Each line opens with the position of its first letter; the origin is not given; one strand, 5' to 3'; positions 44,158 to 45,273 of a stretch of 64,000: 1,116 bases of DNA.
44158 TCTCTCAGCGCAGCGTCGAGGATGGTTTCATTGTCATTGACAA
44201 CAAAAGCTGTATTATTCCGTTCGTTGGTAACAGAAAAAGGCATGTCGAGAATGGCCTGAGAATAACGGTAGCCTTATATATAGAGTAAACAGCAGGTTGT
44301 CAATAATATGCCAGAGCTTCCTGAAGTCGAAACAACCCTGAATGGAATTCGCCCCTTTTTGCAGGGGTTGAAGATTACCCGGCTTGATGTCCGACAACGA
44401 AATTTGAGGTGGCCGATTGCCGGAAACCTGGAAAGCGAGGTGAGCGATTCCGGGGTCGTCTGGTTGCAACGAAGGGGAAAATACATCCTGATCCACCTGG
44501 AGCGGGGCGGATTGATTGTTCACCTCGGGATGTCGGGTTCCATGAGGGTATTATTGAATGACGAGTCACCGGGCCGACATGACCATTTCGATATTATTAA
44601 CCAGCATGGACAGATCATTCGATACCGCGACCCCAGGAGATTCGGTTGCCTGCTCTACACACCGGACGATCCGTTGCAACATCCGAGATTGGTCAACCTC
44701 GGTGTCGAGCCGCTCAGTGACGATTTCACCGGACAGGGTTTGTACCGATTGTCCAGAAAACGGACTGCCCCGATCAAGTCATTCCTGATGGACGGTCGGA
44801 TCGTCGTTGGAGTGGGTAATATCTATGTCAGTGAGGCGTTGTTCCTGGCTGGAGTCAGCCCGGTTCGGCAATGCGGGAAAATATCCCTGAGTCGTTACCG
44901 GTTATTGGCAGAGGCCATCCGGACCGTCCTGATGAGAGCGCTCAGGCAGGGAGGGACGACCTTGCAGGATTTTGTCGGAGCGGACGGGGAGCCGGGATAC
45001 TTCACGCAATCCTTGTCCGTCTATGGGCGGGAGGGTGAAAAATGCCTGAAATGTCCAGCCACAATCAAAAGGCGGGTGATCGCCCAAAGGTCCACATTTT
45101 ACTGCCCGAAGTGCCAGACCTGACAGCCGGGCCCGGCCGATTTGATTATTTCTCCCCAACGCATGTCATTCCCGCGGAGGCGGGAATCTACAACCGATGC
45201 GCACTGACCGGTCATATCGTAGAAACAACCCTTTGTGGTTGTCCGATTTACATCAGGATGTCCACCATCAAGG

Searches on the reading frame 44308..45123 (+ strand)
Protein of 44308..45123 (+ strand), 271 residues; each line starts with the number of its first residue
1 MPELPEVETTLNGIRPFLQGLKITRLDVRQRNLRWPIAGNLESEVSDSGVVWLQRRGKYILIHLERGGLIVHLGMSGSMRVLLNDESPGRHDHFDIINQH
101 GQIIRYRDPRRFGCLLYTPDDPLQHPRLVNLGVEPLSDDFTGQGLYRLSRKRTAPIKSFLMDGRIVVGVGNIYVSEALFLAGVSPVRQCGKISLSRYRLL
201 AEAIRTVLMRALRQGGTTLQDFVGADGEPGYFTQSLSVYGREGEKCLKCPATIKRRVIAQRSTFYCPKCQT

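Call 32: search_protein_families(library=pfam, proteins=[window:44308-45123:+], max_evalue=0.001)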
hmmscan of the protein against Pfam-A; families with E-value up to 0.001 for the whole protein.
window:44308-45123:+ (271 aa): 3 families
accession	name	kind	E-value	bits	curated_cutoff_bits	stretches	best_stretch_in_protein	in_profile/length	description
PF01149.29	Fapy_DNA_glyco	-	4e-31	108.5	25.5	1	1-114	1-116/117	Formamidopyrimidine-DNA glycosylase N-terminal domain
PF06831.19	H2TH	-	1.1e-23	83.4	34.7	1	131-221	1-91/93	Formamidopyrimidine-DNA glycosylase H2TH domain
PF06827.20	zf-FPG_IleRS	-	4.6e-08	33.2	21.3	1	243-270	1-28/30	Zinc finger found in FPG and IleRS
